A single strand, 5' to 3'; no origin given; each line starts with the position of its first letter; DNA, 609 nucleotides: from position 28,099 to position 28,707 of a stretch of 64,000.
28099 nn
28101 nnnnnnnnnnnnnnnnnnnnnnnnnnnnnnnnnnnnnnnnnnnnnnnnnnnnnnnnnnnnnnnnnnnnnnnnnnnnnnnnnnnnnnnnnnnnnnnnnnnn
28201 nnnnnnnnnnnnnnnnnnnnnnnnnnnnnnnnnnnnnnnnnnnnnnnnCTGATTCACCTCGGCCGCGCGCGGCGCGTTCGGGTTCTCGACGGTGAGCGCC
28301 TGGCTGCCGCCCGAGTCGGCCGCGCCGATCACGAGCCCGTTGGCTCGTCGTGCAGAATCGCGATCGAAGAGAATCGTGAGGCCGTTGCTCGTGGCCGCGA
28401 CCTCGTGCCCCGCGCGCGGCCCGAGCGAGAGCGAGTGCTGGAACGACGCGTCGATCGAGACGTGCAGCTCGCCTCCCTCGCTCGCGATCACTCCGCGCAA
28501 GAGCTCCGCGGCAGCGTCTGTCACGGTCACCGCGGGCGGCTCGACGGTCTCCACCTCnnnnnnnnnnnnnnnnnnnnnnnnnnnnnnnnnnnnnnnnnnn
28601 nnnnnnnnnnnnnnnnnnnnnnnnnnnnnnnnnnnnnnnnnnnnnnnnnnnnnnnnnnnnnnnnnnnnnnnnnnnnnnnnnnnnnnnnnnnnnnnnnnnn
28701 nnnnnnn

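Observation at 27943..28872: Tri-domain fusion: CGFS monothiol glutaredoxin, Cys-less A-type-carrier-like domain and rhodanese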

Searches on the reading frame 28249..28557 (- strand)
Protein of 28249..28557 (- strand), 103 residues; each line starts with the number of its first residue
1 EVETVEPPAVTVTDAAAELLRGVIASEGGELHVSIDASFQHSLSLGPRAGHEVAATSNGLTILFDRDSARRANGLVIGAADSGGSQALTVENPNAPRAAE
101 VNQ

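Call 15: search_solved_structures(query=A2, max_evalue=10, show_alignments=3)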
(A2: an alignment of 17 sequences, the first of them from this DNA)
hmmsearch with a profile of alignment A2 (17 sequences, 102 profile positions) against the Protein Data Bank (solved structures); distinct sequences matched with E-value up to 10: 5.
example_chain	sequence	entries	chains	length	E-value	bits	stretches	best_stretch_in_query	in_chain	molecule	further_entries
2apn_A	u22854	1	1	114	6e-08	36.1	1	10-97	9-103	Protein HI1723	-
1nwb_A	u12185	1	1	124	0.00012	25.5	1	10-96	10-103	Hypothetical protein AQ_1857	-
1s98_A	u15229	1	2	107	0.00023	24.6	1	10-96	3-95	Protein yfhF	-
1x0g_A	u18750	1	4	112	0.00047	23.6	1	40-98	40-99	IscA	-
1r94_A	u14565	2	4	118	0.0005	23.5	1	10-96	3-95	Protein yfhF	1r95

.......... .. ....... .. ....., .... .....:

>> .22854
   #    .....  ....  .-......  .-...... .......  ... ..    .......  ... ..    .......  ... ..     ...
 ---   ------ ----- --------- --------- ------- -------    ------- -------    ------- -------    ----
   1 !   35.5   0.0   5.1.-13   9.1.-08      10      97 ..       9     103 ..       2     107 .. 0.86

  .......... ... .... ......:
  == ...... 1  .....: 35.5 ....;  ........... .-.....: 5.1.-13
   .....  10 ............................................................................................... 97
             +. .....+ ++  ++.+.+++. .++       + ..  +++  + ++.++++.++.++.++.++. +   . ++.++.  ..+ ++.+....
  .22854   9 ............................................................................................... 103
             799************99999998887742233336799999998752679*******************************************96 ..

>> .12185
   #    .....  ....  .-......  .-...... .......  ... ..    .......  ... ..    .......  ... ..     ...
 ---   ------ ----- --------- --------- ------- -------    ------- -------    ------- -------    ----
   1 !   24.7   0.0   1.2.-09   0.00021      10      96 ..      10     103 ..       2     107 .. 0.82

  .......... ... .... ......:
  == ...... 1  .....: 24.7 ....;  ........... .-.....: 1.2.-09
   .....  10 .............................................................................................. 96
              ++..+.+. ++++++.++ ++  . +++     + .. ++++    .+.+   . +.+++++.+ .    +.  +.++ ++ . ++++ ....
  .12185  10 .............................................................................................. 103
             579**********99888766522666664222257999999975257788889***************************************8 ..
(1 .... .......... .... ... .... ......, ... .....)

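Call 16: search_protein_families(library=pfam, alignment_id=A2, max_evalue=1)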
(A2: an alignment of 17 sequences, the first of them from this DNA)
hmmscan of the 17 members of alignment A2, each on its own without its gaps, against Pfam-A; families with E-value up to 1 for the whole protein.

A. member 1, seq(103 aa): 1 family
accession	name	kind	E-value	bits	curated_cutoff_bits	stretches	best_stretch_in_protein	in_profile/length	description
PF01521.26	Fe-S_biosyn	-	0.0002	22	26.3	1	10-98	3-105/110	Iron-sulphur cluster biosynthesis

B. families by the number of members that match (of 17 scanned): 3 families
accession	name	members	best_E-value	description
PF01521.26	Fe-S_biosyn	17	1.3e-08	Iron-sulphur cluster biosynthesis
PF14518.11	Haem_oxygenas_2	1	0.098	Iron-containing redox enzyme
PF17133.9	DUF5108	1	0.11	Domain of unknown function (DUF5108)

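Call 34: predict_structure(alignment_id=A2)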
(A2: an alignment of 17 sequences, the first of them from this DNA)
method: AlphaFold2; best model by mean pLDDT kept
length: 103 residues; sequences in the alignment: 17
mean_pLDDT: 85.9   pTM: 0.74
mean pLDDT of the five models: 85.9, 84.0, 83.4, 83.3, 75.3
residues with pLDDT >= 90: 61; 70-90: 30; 50-70: 7; < 50: 5
segments of 3 or more residues with pLDDT < 50: 99-103
pLDDT, mean of each block of 10 residues (from residue 1): 79 93 91 91 89 92 93 92 79 73 41
secondary structure, 60 per line:
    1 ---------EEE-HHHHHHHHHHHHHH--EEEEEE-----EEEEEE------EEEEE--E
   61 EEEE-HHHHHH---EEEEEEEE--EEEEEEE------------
elements in order: E10-12 H14-27 E30-35 E41-46 E53-57 E60-64 H66-71 E75-82 E85-91

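Call 39: fold_search(model_id=the predicted structure, library=pdb)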
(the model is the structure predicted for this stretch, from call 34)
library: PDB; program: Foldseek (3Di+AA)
matches with E <= 10: 248; with E <= 0.001: 9
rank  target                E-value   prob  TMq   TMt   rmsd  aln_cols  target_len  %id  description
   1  1r94_A                4.1e-07  1.00  0.73  0.77   2.5        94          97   19  Crystal Structure of IscA (MERCURY DERIVATIVE) (released 2003-12-23)
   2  1s98_A                1.8e-06  1.00  0.73  0.77   2.5        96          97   17  E.coli IscA crystal structure to 2.3 A (released 2004-06-01)
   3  2d2a_B                1.7e-05  1.00  0.73  0.74   2.3        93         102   18  Crystal Structure of Escherichia coli SufA Involved in Biosynthesis of Iron-sulfur Clusters (released 2005-12-13)
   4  1x0g_C                2.1e-05  1.00  0.71  0.66   2.1        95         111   20  Crystal Structure of IscA with the [2Fe-2S] cluster (released 2006-06-06)
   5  2apn_MODEL_1_A        2.7e-05  1.00  0.63  0.58   4.1       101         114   23  hi1723 solution structure (released 2006-10-03)
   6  1x0g_A                3.3e-05  1.00  0.65  0.66   2.4        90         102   21  Crystal Structure of IscA with the [2Fe-2S] cluster (released 2006-06-06)
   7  2k4z_MODEL_1_A        1.0e-04  1.00  0.75  0.63   5.5       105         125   19  Solution NMR Structure of Allochromatium vinosum DsrR: Northeast Structural Genomics Consortium Target OP5 (released 2008-07-22)
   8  1nwb_MODEL_1_A        3.5e-04  1.00  0.59  0.60   4.8       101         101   18  Solution NMR Structure of Protein AQ_1857 from Aquifex aeolicus: Northeast Structural Genomics Consortium Targ (released 2003-06-03)
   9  2d2a_A                6.3e-04  1.00  0.71  0.65   3.2       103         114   18  Crystal Structure of Escherichia coli SufA Involved in Biosynthesis of Iron-sulfur Clusters (released 2005-12-13)
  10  2p2e                  4.6e-03  1.00  0.53  0.47   4.1       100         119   17  Crystal structure of a putative Fe-S biosynthesis protein from Lactobacillus salivarius with novel protein fold (released 2007-03-20)
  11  1x0g_D                4.6e-03  0.99  0.52  0.52  21.0       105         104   21  Crystal Structure of IscA with the [2Fe-2S] cluster (released 2006-06-06)
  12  9a4q_B                2.2e-02  0.97  0.45  0.48   4.9        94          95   11  Integrative model of ODPA-YNER by crosslinking MS and deep learning (released 2024-09-18)
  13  1x0g_B                3.9e-02  1.00  0.49  0.46   2.7        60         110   22  Crystal Structure of IscA with the [2Fe-2S] cluster (released 2006-06-06)
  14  5c0x_C                4.2e-01  0.04  0.16  0.06  20.2       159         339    9  Structure of a 12-subunit nuclear exosome complex bound to structured RNA (released 2015-08-05)
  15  4ifd_C                4.8e-01  0.04  0.16  0.06  19.5       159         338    9  Crystal structure of an 11-subunit eukaryotic exosome complex bound to RNA (released 2013-02-06)
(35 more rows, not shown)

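Call 41: search_protein_representatives(alignment_id=A2)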
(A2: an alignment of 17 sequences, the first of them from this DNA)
Query: 17 sequences, 102 profile positions. Proteins with E-value up to 0.001 (for the whole library): 603; up to 1e-10: 169; up to 1e-30: 1. The best 150 are listed.
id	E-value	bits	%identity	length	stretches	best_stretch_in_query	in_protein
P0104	9.1e-32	125.4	-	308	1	3-102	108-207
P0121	2.0e-29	117.9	-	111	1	1-98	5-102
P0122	1.7e-28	114.9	-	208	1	3-98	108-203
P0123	1.2e-27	112.2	-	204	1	3-96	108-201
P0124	5.8e-26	106.8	-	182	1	2-102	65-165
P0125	1.2e-25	105.8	-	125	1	4-98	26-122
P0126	1.2e-25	105.8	-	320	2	4-96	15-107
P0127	1.9e-25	105.2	-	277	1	7-99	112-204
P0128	2.8e-25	104.6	-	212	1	3-98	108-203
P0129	7.7e-25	103.2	-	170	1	4-98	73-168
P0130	2.0e-24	101.9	-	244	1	4-97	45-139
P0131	2.9e-24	101.4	-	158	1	8-102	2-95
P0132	3.7e-24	101.0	-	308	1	1-101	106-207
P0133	6.2e-24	100.3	-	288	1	1-101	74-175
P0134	1.1e-23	99.5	-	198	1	4-98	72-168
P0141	2.3e-22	95.2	-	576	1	2-101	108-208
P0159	4.0e-20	88.0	-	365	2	6-94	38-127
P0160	4.3e-20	88.0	-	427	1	14-102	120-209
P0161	4.4e-20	87.9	-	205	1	6-98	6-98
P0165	6.3e-20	87.4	-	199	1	6-101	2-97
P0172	2.8e-19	85.3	-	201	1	3-101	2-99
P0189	8.1e-18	80.6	-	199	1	7-101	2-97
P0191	1.3e-17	80.0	-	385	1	18-101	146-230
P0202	7.0e-17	77.6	-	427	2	6-98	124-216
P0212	2.7e-16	75.7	-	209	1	6-98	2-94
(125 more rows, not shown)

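Call 42: search_protein_families(library=pfam, proteins=[P0121, P0122, P0123, P0126, P0141, P0160, P0165, P0202, P0159, P0191], max_evalue=0.01)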
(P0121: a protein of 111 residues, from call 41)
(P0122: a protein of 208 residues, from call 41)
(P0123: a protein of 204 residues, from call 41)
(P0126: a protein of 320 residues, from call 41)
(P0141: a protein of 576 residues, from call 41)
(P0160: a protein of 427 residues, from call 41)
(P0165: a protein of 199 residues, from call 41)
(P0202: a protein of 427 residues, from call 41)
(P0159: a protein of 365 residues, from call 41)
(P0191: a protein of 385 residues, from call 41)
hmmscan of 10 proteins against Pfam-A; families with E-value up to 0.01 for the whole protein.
P0121 (111 aa): 1 family
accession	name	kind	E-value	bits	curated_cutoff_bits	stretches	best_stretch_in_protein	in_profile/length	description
PF01521.26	Fe-S_biosyn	-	1.3e-05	25.9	26.3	1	13-101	2-103/110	Iron-sulphur cluster biosynthesis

P0122 (208 aa): 2 families
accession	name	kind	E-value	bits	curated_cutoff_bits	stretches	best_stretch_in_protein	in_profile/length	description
PF00462.30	Glutaredoxin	-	2.3e-18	66.6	22.9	1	20-83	1-59/60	Glutaredoxin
PF01521.26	Fe-S_biosyn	-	0.0016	19.1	26.3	1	114-202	2-103/110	Iron-sulphur cluster biosynthesis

P0123 (204 aa): 2 families
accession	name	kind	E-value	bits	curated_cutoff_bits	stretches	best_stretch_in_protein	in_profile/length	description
PF00462.30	Glutaredoxin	-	5.1e-17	62.3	22.9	1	20-83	1-59/60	Glutaredoxin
PF01521.26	Fe-S_biosyn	-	0.0037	17.9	26.3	0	114-201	2-102/110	Iron-sulphur cluster biosynthesis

P0126 (320 aa): 2 families
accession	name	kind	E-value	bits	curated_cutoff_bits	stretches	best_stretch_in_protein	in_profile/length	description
PF01106.22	NifU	-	1.4e-17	64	27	1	239-302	2-65/67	NifU-like domain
PF01521.26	Fe-S_biosyn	-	9.3e-15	55.2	26.3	2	130-226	2-102/110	Iron-sulphur cluster biosynthesis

P0141 (576 aa): 2 families
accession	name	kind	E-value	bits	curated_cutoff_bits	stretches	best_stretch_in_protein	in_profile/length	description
PF00012.26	HSP70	-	4.1e-43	147.9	20.6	1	256-376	205-324/599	Hsp70 protein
PF00462.30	Glutaredoxin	-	8.7e-16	58.3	22.9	1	20-84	1-60/60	Glutaredoxin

P0160 (427 aa): 0 families

P0165 (199 aa): 1 family
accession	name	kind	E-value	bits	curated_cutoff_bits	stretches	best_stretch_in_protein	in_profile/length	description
PF00581.25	Rhodanese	-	8.8e-19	68.3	22.2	1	100-189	1-100/102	Rhodanese-like domain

P0202 (427 aa): 3 families
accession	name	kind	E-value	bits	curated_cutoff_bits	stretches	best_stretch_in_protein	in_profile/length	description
PF00462.30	Glutaredoxin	-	1.1e-17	64.4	22.9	1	20-84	1-60/60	Glutaredoxin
PF01106.22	NifU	-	1.6e-16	60.6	27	1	346-406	2-62/67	NifU-like domain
PF01521.26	Fe-S_biosyn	-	1.2e-13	51.7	26.3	1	240-335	5-104/110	Iron-sulphur cluster biosynthesis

P0159 (365 aa): 2 families
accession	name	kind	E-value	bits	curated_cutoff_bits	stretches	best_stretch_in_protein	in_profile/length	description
PF01106.22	NifU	-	9.9e-19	67.7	27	1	285-349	2-66/67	NifU-like domain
PF01521.26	Fe-S_biosyn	-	7e-14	52.4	26.3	2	206-273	28-103/110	Iron-sulphur cluster biosynthesis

P0191 (385 aa): 1 family
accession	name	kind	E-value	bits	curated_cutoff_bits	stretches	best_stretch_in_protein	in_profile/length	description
PF00462.30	Glutaredoxin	-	1e-07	32.5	22.9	1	42-81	1-35/60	Glutaredoxin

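Call 45: search_protein_families(library=pfam, proteins=[P0161, P0212, P0172, P0189], max_evalue=0.01)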
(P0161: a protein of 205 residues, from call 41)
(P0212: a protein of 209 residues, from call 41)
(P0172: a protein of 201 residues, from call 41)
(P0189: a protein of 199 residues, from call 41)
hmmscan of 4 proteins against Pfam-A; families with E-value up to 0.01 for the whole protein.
P0161 (205 aa): 2 families
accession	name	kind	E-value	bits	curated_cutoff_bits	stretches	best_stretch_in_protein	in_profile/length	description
PF01883.24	FeS_assembly_P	-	1.8e-17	63.8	23.5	1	106-181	2-73/73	Iron-sulfur cluster assembly protein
PF01521.26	Fe-S_biosyn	-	1.6e-05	25.5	26.3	1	10-95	3-101/110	Iron-sulphur cluster biosynthesis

P0212 (209 aa): 2 families
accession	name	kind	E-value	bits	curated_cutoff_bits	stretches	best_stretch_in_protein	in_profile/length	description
PF01521.26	Fe-S_biosyn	-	2.8e-05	24.7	26.3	1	32-91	41-101/110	Iron-sulphur cluster biosynthesis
PF01883.24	FeS_assembly_P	-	0.00039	21.1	23.5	1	174-201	2-29/73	Iron-sulfur cluster assembly protein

P0172 (201 aa): 2 families
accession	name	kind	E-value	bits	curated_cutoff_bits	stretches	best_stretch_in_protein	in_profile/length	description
PF00581.25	Rhodanese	-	5.1e-17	62.6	22.2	1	102-191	1-100/102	Rhodanese-like domain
PF01521.26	Fe-S_biosyn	-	3.1e-06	27.8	26.3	1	8-96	2-104/110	Iron-sulphur cluster biosynthesis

P0189 (199 aa): 2 families
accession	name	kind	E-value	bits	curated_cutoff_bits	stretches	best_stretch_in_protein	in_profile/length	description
PF00581.25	Rhodanese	-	2.5e-16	60.4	22.2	1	100-190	1-101/102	Rhodanese-like domain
PF01521.26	Fe-S_biosyn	-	4.8e-06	27.2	26.3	1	5-97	3-107/110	Iron-sulphur cluster biosynthesis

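Call 56: find_encoding_contigs(protein=P0172, flank=6000, max_places=4)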
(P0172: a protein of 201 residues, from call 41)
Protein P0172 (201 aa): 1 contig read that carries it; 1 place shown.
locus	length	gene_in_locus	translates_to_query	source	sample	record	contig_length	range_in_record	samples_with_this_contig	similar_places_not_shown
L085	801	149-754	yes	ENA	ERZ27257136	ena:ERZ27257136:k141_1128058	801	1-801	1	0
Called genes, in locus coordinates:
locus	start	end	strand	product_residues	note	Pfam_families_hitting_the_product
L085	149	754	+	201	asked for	PF01521:Fe-S_biosyn (faint), PF00581:Rhodanese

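Call 57: find_encoding_contigs(protein=P0189, flank=6000, max_places=4)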
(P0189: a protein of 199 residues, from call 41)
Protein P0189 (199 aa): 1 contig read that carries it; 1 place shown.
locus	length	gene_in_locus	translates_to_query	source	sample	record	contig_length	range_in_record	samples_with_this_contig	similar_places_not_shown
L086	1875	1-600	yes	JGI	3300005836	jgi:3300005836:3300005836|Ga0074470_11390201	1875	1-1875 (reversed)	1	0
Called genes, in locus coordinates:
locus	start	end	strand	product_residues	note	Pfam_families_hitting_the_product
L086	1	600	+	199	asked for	PF01521:Fe-S_biosyn (weak), PF00581:Rhodanese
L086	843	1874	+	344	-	?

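Call 58: find_encoding_contigs(protein=P0165, flank=6000, max_places=4)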
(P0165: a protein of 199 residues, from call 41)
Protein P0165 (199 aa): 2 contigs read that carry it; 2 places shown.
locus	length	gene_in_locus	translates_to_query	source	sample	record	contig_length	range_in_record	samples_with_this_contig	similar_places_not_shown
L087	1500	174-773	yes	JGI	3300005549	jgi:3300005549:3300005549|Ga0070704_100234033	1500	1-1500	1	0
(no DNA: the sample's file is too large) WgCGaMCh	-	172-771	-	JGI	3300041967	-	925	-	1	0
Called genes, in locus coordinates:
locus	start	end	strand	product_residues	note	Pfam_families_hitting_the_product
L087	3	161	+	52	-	?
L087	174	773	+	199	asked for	PF00581:Rhodanese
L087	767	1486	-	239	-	PF14497:GST_C_3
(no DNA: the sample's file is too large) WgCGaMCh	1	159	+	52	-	?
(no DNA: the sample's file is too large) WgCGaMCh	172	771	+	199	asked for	PF00581:Rhodanese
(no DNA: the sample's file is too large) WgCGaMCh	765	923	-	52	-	?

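Call 59: find_encoding_contigs(protein=P0202, flank=6000, max_places=3)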
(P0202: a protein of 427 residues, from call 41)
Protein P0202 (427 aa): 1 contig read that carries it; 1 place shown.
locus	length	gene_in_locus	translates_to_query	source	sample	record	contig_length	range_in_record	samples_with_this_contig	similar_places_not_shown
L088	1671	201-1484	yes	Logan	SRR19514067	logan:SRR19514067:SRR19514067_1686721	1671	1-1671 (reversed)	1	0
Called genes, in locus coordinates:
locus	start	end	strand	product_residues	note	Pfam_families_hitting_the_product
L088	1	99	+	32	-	?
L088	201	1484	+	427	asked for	PF00462:Glutaredoxin, PF01521:Fe-S_biosyn, PF01106:NifU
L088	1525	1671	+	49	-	?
